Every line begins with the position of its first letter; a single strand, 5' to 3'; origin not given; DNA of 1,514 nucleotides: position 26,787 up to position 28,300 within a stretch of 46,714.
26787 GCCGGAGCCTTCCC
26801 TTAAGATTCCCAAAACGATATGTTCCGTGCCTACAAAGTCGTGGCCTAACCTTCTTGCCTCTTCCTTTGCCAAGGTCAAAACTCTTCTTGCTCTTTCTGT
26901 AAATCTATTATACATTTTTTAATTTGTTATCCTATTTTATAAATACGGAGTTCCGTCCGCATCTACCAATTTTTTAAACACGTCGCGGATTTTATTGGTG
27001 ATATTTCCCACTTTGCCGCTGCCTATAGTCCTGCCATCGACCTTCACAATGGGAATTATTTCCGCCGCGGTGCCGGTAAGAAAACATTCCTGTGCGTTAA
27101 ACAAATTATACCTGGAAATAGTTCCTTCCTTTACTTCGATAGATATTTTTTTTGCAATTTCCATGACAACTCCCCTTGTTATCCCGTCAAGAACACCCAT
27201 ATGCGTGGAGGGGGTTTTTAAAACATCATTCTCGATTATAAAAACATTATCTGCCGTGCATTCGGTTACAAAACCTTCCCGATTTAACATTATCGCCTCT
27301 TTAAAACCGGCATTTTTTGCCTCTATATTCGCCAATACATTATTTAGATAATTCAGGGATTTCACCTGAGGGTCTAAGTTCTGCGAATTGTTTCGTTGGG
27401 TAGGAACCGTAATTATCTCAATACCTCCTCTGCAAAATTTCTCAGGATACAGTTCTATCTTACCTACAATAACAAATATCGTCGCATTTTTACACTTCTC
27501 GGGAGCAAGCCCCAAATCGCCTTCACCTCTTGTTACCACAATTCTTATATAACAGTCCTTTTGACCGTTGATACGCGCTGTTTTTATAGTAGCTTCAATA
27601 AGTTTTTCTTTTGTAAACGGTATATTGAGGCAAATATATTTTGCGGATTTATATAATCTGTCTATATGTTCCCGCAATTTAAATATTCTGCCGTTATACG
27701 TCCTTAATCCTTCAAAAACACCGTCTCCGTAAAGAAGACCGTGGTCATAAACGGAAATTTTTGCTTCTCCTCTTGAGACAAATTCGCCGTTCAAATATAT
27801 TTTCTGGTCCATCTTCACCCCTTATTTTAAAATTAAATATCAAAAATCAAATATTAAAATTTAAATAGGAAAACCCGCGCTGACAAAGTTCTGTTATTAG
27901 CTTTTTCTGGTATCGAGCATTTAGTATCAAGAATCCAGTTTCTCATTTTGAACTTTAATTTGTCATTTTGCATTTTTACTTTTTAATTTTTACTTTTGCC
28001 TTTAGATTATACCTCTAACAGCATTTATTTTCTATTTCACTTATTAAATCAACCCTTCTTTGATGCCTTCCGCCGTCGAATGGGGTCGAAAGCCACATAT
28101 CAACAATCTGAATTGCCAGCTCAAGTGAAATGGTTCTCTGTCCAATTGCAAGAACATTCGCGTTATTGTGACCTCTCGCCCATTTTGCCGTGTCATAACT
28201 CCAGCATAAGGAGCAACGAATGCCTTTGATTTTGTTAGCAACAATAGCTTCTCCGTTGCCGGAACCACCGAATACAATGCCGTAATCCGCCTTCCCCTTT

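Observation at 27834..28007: An entire 0.2 kb spacer is written in 7-nt register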

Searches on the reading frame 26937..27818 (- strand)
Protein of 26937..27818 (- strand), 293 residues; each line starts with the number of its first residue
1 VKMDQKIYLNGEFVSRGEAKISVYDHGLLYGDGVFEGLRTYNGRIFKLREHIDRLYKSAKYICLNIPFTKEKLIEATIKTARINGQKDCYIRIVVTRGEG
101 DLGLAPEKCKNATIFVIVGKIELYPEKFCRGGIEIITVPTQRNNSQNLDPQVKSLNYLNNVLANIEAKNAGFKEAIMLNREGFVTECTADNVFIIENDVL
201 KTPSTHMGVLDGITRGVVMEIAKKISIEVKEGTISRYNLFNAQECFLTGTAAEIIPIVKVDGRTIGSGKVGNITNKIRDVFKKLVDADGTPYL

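Call 13: search_protein_families(library=ncbifam, proteins=[window:26937-27818:-])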
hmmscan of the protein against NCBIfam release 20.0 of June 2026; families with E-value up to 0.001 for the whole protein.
window:26937-27818:- (293 aa): 20 families
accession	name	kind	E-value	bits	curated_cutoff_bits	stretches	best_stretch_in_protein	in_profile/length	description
NF006185.0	PRK08320.1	subfamily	2.2e-130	434.1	363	1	4-291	2-289/292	branched-chain amino acid aminotransferase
NF009126.0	PRK12479.1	equivalog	4.1e-107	357.8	518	1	4-289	3-288/299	branched-chain-amino-acid transaminase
TIGR01122.1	ilvE_I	equivalog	3.7e-95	318.5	245.55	1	8-287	1-286/298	branched-chain-amino-acid transaminase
NF005146.0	PRK06606.1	equivalog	3.2e-84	282.5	279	1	2-287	4-294/307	branched-chain amino acid transaminase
TIGR01121.1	D_amino_aminoT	equivalog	2.8e-65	220.2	277.45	1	6-284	1-274/276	D-amino-acid transaminase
NF005209.0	PRK06680.1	subfamily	1.1e-63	214.8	320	1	3-284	1-280/286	D-amino-acid transaminase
NF005800.0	PRK07650.1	equivalog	2.7e-63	213.9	308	1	7-284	3-275/290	aminodeoxychorismate lyase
NF005726.0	PRK07544.1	equivalog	4.8e-62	209.7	396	1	3-287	9-290/295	branched-chain amino acid aminotransferase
NF009066.0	PRK12400.1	equivalog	2.2e-47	161.9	538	1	18-284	20-281/290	D-amino-acid transaminase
TIGR03461.1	pabC_Proteo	equivalog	9.6e-45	152.8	176.85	1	18-265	7-250/262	aminodeoxychorismate lyase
NF004761.0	PRK06092.1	equivalog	6.9e-44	150.1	260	1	18-270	9-257/268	aminodeoxychorismate lyase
NF009896.0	PRK13356.1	equivalog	1.1e-34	119.9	262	1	3-280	6-278/287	branched-chain amino acid aminotransferase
NF005888.0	PRK07849.1-3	equivalog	3.3e-34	118.2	273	1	18-268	26-277/298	aminodeoxychorismate lyase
NF009897.0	PRK13357.1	equivalog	1.3e-25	90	307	1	10-282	46-340/358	branched-chain amino acid aminotransferase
NF005886.0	PRK07849.1-1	equivalog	1.2e-22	80.6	253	1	25-265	32-272/291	aminodeoxychorismate lyase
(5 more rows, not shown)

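Call 14: find_related_loci(query=window:26937-27818:-, collection=genome_contigs, flank=3000)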
Query window:26937-27818:- (293 aa) in genome_contigs; peptide patterns used: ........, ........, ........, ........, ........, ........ (x = any residue, [..] = any of these).
112 stretches matched a pattern; 9 encode a relative of the query (tblastn E <= 1e-3); 9 distinct loci.
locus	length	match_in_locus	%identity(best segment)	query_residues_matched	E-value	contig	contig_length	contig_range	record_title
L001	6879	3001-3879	75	1-293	4e-156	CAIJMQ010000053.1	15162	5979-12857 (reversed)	uncultured bacterium isolate D14_bin-0225 genome assembly, contig: bin-0225:053/121, whole genome shotgun sequence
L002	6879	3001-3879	87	1-293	3e-176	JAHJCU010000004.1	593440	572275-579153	MAG: Candidatus Omnitrophota bacterium isolate Modern_marine.mb.319 Modern_marine.mb.319_k141_456503, whole genome shotg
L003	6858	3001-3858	57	6-291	1e-111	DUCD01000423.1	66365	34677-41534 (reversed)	MAG TPA_asm: Verrucomicrobiales bacterium isolate UWMA-0320 NODE_663_length_66365_cov_0.090801, whole genome shotgun seq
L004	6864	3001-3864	58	6-292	2e-110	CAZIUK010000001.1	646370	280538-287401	MAG TPA_asm: uncultured Planctomycetales bacterium isolate binchicken_co154_195 genome assembly, contig: NODE_1_length_6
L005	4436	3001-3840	33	8-286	4e-37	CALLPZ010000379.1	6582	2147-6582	MAG: uncultured Pseudanabaenaceae cyanobacterium isolate L2_Bin_MAXBIN__054_1 genome assembly, contig: c_000001186103, w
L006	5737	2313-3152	32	8-286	1e-35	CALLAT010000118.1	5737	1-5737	MAG: uncultured Pseudanabaenaceae cyanobacterium isolate L2_Bin_MAXBIN__098_sub_1 genome assembly, contig: c_00000298693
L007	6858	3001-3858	32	8-292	2e-35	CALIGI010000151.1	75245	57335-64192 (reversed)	MAG: uncultured Pseudanabaenaceae cyanobacterium isolate R3_Bin_Bin_111_1 genome assembly, contig: c_000000362030, whole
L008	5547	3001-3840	31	8-286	3e-34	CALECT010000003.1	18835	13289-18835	MAG: uncultured Pseudanabaenaceae cyanobacterium isolate R2_Bin_Bin_165_1 genome assembly, contig: c_000001288406, whole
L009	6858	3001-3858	30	8-292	2e-34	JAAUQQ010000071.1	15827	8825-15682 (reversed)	MAG: Synechococcales cyanobacterium RM1_1_8 NODE_996_length_15827_cov_3.986497, whole genome shotgun sequence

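Call 25: find_related_loci(query=window:26937-27812:-, collection=metagenome_contigs, flank=10000)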
Query window:26937-27812:- (291 aa) in metagenome_contigs; peptide patterns used: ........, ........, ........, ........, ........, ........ (x = any residue, [..] = any of these).
231 stretches matched a pattern; 5 encode a relative of the query (tblastn E <= 1e-3); 5 distinct loci.
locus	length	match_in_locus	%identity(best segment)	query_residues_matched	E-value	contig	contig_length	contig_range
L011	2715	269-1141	85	1-291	0e+0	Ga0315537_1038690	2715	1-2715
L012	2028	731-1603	79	1-291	2e-176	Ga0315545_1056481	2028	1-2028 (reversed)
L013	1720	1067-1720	88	1-218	1e-143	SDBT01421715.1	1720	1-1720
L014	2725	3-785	56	29-289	2e-102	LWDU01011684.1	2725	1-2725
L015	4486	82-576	41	119-283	7e-35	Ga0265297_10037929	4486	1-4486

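Call 29: find_homologous_proteins(query=window:26937-27812:-, max_evalue=1e-80)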
Query window:26937-27812:- (291 aa): 7079 proteins with E <= 1e-80 among 8000 candidates; the best 120 are listed.
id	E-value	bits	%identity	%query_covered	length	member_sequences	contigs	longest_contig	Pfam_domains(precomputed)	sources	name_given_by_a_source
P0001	1.5e-189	646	100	100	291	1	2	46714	PF01063.25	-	-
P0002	5.1e-168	576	85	100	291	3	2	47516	PF01063.25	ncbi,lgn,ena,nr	ncbi:branched-chain-amino-acid transaminase [bacterium]|nr:branched-chain-amino-acid transaminase [b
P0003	5.6e-165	566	86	100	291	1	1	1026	PF01063.25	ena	-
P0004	4.9e-163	559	85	100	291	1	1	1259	PF01063.25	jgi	jgi:branched-chain amino acid aminotransferase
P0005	2.5e-162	557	85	100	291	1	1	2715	PF01063.25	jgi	-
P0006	2.0e-156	537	80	100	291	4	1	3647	PF01063.25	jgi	jgi:branched-chain amino acid aminotransferase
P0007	5.4e-153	526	79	100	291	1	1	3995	PF01063.25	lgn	-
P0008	1.8e-150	518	78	100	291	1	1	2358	PF01063.25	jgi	jgi:branched-chain amino acid aminotransferase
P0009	2.5e-150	518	76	100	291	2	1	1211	PF01063.25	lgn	-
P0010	3.9e-150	517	77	100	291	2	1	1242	PF01063.25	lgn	-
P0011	4.4e-150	517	77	100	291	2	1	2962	PF01063.25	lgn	-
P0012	9.9e-150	516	76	100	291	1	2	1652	PF01063.25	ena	-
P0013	1.3e-149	515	78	100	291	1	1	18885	PF01063.25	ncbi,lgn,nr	ncbi:MAG: branched-chain-amino-acid transaminase [Candidatus Ratteibacteria bacterium]|nr:branched-c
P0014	2.8e-149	514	78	100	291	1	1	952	PF01063.25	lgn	-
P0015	9.9e-149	512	76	100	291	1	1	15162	PF01063.25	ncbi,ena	-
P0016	2.8e-148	511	76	100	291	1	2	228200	PF01063.25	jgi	jgi:branched-chain amino acid aminotransferase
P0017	1.9e-147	508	79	100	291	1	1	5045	PF01063.25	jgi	jgi:branched-chain amino acid aminotransferase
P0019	3.7e-147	507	76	100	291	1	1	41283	PF01063.25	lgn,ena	-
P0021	1.4e-145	502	75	100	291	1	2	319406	PF01063.25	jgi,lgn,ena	-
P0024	3.4e-133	461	70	100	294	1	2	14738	PF01063.25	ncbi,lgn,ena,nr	ncbi:MAG TPA: branched-chain-amino-acid transaminase [Candidatus Omnitrophica bacterium]|nr:branched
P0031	2.1e-115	403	64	100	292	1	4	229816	PF01063.25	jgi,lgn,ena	-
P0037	1.8e-113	397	62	100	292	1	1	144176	PF01063.25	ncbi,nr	ncbi:MAG: branched-chain-amino-acid transaminase [Candidatus Omnitrophica bacterium]|nr:branched-cha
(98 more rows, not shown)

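Call 30: find_encoding_contigs(protein=P0002, flank=10000, max_places=2)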
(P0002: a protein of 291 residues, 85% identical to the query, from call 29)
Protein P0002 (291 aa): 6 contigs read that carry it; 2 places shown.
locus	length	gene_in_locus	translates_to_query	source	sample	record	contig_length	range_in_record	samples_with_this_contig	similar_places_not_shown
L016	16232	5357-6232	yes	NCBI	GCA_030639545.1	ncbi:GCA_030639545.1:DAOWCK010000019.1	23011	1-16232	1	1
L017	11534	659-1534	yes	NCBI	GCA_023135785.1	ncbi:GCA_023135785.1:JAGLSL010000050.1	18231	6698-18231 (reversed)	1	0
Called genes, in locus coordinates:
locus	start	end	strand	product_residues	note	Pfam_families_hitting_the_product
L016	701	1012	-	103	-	PF02452:PemK_toxin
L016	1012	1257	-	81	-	PF01402:RHH_1 (weak)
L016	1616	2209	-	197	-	-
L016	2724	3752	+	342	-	PF03462:PCRF, PF00472:RF-1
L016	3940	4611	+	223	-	PF01300:Sua5_yciO_yrdC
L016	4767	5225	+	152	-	PF02502:LacAB_rpiB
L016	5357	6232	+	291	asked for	PF01063:Aminotran_4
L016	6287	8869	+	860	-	PF02861:Clp_N, PF23569:NBD_SMAX1, PF00004:AAA, PF17871:AAA_lid_9, PF02151:UVR, PF00004:AAA, PF07724:AAA_2, PF07728:AAA_5, +8 more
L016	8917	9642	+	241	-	-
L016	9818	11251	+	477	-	PF08245:Mur_ligase_M (weak), PF02875:Mur_ligase_C, PF27239:FOL3_C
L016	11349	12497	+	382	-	-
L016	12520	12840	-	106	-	-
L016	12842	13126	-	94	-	-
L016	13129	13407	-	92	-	-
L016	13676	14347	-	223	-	PF01865:PhoU_div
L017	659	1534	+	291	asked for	PF01063:Aminotran_4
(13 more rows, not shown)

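Call 31: find_encoding_contigs(protein=P0016, flank=10000, max_places=2)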
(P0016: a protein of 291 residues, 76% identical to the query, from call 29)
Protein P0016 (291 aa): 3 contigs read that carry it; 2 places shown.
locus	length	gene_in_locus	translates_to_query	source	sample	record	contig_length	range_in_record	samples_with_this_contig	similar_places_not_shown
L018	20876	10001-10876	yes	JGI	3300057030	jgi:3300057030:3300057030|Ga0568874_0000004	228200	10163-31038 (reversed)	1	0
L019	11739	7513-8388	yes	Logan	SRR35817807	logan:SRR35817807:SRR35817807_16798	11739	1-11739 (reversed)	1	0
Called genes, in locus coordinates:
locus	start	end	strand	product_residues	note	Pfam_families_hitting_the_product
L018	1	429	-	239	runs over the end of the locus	PF00005:ABC_tran, PF13304:AAA_21 (faint)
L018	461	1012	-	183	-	PF03968:LptD_N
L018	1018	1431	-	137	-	PF06835:LptC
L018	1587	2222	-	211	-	PF04367:DUF502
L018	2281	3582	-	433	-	PF01595:CNNM, PF00571:CBS, PF03471:CorC_HlyC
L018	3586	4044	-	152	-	PF02130:YbeY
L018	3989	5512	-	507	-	PF07698:7TM-7TMR_HD, PF01966:HD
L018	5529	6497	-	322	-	PF01695:IstB_IS21 (weak), PF02562:PhoH, PF13245:AAA_19 (weak), PF13604:AAA_30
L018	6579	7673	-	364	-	PF00180:Iso_dh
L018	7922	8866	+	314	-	PF03462:PCRF, PF00472:RF-1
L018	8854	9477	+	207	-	PF01300:Sua5_yciO_yrdC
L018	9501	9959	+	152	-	PF02502:LacAB_rpiB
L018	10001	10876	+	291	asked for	PF01063:Aminotran_4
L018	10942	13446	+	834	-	PF02861:Clp_N, PF23569:NBD_SMAX1, PF00004:AAA, PF17871:AAA_lid_9, PF00004:AAA, PF07724:AAA_2, PF07728:AAA_5, PF10431:ClpB_D2-small, +8 more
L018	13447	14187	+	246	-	-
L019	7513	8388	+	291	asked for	PF01063:Aminotran_4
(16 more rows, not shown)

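Call 32: find_encoding_contigs(protein=P0021, flank=10000, max_places=2)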
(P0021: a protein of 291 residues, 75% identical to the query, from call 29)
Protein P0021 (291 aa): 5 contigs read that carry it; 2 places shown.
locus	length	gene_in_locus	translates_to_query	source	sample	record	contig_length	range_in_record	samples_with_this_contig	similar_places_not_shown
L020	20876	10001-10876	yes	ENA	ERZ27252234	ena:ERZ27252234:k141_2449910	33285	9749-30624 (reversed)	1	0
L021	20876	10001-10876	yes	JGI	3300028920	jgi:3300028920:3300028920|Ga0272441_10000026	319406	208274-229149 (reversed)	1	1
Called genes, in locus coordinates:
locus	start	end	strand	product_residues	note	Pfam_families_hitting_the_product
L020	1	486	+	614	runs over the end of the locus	PF00664:ABC_membrane, PF13304:AAA_21 (faint), PF00005:ABC_tran, PF02463:SMC_N (faint)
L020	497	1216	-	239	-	PF00005:ABC_tran, PF13304:AAA_21 (faint)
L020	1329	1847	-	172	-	PF03968:LptD_N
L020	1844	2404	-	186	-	PF06835:LptC (weak)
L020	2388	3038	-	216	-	PF04367:DUF502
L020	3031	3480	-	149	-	PF02130:YbeY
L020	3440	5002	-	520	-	PF07698:7TM-7TMR_HD, PF01966:HD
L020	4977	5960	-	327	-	PF00270:DEAD (faint), PF02562:PhoH, PF13604:AAA_30, PF13245:AAA_19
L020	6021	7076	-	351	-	PF00180:Iso_dh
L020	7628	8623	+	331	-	PF03462:PCRF, PF00472:RF-1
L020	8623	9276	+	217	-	PF01300:Sua5_yciO_yrdC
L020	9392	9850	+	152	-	PF02502:LacAB_rpiB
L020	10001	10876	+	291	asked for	PF01063:Aminotran_4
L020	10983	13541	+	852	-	PF02861:Clp_N, PF02861:Clp_N, PF23569:NBD_SMAX1, PF00004:AAA, PF17871:AAA_lid_9, PF00004:AAA, PF07724:AAA_2, PF07728:AAA_5, +10 more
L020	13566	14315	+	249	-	-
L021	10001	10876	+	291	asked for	PF01063:Aminotran_4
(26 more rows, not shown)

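Call 33: find_encoding_contigs(protein=P0019, flank=10000, max_places=2)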
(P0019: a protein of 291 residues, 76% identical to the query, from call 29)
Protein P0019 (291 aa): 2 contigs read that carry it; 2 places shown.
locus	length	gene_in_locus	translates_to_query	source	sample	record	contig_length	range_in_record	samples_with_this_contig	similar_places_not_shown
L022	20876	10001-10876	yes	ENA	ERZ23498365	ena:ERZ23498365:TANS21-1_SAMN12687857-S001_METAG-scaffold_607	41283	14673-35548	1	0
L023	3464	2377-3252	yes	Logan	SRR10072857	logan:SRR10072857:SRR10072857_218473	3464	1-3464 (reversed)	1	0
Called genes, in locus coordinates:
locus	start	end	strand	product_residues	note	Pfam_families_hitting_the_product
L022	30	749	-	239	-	PF00005:ABC_tran, PF13304:AAA_21 (faint)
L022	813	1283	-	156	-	PF03968:LptD_N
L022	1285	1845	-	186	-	-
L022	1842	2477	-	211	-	PF04367:DUF502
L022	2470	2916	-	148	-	PF02130:YbeY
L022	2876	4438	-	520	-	PF07698:7TM-7TMR_HD, PF08668:HDOD (faint), PF01966:HD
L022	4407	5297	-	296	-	PF02562:PhoH, PF00270:DEAD (weak), PF13245:AAA_19, PF13604:AAA_30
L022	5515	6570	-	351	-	PF00180:Iso_dh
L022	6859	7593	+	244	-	PF00215:OMPdecase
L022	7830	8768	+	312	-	PF03462:PCRF, PF00472:RF-1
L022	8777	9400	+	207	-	PF01300:Sua5_yciO_yrdC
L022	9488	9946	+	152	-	PF02502:LacAB_rpiB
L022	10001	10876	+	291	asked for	PF01063:Aminotran_4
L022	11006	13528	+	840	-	PF02861:Clp_N, PF13191:AAA_16, PF23569:NBD_SMAX1, PF00004:AAA, PF17871:AAA_lid_9, PF00004:AAA, PF07724:AAA_2, PF07728:AAA_5, +9 more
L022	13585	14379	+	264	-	-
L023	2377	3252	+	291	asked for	PF01063:Aminotran_4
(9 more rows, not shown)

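Call 51: find_encoding_contigs(protein=P0024, flank=10000, max_places=1)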
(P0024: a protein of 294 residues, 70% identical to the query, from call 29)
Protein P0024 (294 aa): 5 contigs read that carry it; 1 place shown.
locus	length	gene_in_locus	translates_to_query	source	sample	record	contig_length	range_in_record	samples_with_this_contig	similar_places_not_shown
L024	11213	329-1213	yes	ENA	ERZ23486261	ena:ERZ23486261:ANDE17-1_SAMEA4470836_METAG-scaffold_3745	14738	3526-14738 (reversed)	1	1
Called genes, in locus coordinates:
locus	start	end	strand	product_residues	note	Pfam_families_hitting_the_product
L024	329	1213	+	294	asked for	PF01063:Aminotran_4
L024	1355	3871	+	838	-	PF02861:Clp_N, PF00004:AAA, PF23569:NBD_SMAX1, PF17871:AAA_lid_9, PF02151:UVR, PF00004:AAA, PF07724:AAA_2, PF07728:AAA_5, +8 more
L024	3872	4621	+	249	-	-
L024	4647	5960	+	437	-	PF08245:Mur_ligase_M, PF02875:Mur_ligase_C, PF27239:FOL3_C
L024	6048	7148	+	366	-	PF01321:Creatinase_N (faint), PF00557:Peptidase_M24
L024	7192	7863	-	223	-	PF01865:PhoU_div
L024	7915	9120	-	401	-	PF01384:PHO4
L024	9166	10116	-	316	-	PF01384:PHO4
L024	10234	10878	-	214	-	PF01865:PhoU_div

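Call 52: find_encoding_contigs(protein=P0031, flank=10000, max_places=1)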
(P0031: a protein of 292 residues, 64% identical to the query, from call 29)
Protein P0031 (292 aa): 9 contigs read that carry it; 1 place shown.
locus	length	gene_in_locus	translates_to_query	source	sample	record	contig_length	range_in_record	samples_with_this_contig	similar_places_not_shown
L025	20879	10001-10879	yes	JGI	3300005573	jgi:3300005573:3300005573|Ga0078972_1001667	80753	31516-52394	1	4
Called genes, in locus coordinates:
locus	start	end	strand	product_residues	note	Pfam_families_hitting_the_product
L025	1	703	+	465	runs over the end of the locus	PF01541:GIY-YIG, PF27096:UvrC_M, PF02151:UVR (weak), PF08459:UvrC_RNaseH_dom, PF00633:HHH (faint), PF14520:HHH_5, PF12826:HHH_2 (weak)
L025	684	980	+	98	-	PF01035:DNA_binding_1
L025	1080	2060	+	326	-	PF03462:PCRF, PF00472:RF-1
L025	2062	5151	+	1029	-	PF07517:SecA_DEAD, PF00270:DEAD (faint), PF01043:SecA_PP_bind, PF21090:P-loop_SecA, PF07516:SecA_SW, PF02810:SEC-C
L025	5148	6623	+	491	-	PF20154:LNT_N, PF00795:CN_hydrolase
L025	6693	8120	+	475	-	PF01336:tRNA_anti-codon, PF00152:tRNA-synt_2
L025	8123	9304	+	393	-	PF12704:MacB_PCD, PF02687:FtsX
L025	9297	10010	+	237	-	PF02463:SMC_N (faint), PF00005:ABC_tran, PF13304:AAA_21 (faint)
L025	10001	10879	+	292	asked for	PF01063:Aminotran_4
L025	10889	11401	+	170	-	PF02151:UVR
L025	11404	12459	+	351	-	PF00217:ATP-gua_Ptrans, PF27454:McsB_C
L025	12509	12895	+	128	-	PF01643:Acyl-ACP_TE (weak), PF13279:4HBT_2, PF03061:4HBT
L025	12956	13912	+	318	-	PF00691:OmpA, PF01476:LysM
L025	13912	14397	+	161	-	-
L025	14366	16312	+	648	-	PF07660:STN (faint), PF21305:type_II_gspD_N0 (weak), PF03958:Secretin_N, PF00263:Secretin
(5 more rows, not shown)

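Call 53: find_encoding_contigs(protein=P0037, flank=10000, max_places=1)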
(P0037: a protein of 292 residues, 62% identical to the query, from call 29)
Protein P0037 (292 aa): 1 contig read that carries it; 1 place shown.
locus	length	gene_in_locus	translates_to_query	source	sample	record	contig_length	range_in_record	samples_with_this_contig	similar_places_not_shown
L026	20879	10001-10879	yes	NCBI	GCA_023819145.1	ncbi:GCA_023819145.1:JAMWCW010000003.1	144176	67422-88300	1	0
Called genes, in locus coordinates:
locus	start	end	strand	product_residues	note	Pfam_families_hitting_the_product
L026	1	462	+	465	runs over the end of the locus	PF01541:GIY-YIG, PF24348:DUF7508 (weak), PF27096:UvrC_M, PF02151:UVR (faint), PF08459:UvrC_RNaseH_dom, PF14520:HHH_5, PF12826:HHH_2 (weak)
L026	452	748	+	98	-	PF01035:DNA_binding_1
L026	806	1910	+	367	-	PF03462:PCRF, PF00472:RF-1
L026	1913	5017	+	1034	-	PF07517:SecA_DEAD, PF00270:DEAD (faint), PF01043:SecA_PP_bind, PF21090:P-loop_SecA, PF07516:SecA_SW, PF02810:SEC-C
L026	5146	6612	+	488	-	PF20154:LNT_N, PF00795:CN_hydrolase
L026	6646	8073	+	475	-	PF01336:tRNA_anti-codon, PF00152:tRNA-synt_2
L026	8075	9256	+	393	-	PF12704:MacB_PCD, PF02687:FtsX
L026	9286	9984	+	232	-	PF00005:ABC_tran, PF02463:SMC_N (faint), PF13304:AAA_21 (faint)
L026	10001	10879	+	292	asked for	PF01063:Aminotran_4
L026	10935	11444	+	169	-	PF02151:UVR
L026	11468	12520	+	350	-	PF00217:ATP-gua_Ptrans, PF27454:McsB_C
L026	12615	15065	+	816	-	PF02861:Clp_N, PF23569:NBD_SMAX1, PF00004:AAA, PF17871:AAA_lid_9, PF00004:AAA, PF07724:AAA_2, PF07728:AAA_5, PF10431:ClpB_D2-small, +5 more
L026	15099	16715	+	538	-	-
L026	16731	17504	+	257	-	PF02405:MlaE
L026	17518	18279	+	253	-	PF00005:ABC_tran, PF13304:AAA_21 (faint)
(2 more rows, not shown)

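Call 54: find_encoding_contigs(protein=P0013, flank=10000, max_places=1)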
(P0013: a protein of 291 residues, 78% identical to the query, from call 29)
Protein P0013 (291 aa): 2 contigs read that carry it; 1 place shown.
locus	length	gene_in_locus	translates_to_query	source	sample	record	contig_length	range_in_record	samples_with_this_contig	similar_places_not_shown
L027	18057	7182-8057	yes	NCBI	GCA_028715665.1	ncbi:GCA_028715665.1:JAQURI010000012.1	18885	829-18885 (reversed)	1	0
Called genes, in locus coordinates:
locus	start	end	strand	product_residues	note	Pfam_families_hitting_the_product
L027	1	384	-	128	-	PF04367:DUF502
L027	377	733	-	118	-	PF02130:YbeY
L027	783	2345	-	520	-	PF07698:7TM-7TMR_HD, PF01966:HD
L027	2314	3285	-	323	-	PF02562:PhoH, PF00270:DEAD (faint), PF13245:AAA_19, PF13604:AAA_30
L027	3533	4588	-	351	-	PF00180:Iso_dh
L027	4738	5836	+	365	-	PF03462:PCRF, PF00472:RF-1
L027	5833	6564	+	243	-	PF01300:Sua5_yciO_yrdC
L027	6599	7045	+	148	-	PF02502:LacAB_rpiB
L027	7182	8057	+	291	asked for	PF01063:Aminotran_4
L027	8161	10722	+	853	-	PF02861:Clp_N, PF02861:Clp_N, PF23569:NBD_SMAX1, PF00004:AAA, PF17871:AAA_lid_9, PF00004:AAA, PF07724:AAA_2, PF07728:AAA_5, +11 more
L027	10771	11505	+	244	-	-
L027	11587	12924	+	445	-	PF08245:Mur_ligase_M, PF02875:Mur_ligase_C, PF27239:FOL3_C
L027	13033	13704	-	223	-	PF01865:PhoU_div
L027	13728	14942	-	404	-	PF01384:PHO4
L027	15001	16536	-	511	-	PF20154:LNT_N, PF00795:CN_hydrolase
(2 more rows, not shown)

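Call 75: find_encoding_contigs(protein=P0007, flank=3000, max_places=2)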
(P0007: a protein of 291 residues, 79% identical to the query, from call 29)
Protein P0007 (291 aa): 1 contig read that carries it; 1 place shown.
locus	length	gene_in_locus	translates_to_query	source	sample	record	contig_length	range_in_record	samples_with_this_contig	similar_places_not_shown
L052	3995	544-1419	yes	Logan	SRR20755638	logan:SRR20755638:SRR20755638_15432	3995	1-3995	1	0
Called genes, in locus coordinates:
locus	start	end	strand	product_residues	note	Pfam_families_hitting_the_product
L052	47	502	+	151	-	PF02502:LacAB_rpiB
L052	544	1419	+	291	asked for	PF01063:Aminotran_4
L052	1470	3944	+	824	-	PF02861:Clp_N, PF23569:NBD_SMAX1, PF00004:AAA, PF17871:AAA_lid_9, PF00004:AAA, PF07724:AAA_2, PF07728:AAA_5, PF10431:ClpB_D2-small, +8 more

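Call 76: find_encoding_contigs(protein=P0017, flank=4000, max_places=2)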
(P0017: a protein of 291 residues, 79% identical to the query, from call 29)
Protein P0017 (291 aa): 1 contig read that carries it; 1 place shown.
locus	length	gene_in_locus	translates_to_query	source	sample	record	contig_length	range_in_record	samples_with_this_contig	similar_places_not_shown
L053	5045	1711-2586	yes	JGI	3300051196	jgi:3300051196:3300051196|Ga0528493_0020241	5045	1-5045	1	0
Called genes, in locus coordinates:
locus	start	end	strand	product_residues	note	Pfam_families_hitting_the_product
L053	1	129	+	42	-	?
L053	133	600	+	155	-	PF00472:RF-1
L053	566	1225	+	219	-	PF01300:Sua5_yciO_yrdC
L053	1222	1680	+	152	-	PF02502:LacAB_rpiB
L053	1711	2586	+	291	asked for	PF01063:Aminotran_4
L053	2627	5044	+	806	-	?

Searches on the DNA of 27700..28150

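Call 50: search_rna_families(source=window, start=27700, end=28150, threshold=evalue, max_evalue=1)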
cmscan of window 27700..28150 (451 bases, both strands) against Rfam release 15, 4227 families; matches with E-value up to 1: 0.
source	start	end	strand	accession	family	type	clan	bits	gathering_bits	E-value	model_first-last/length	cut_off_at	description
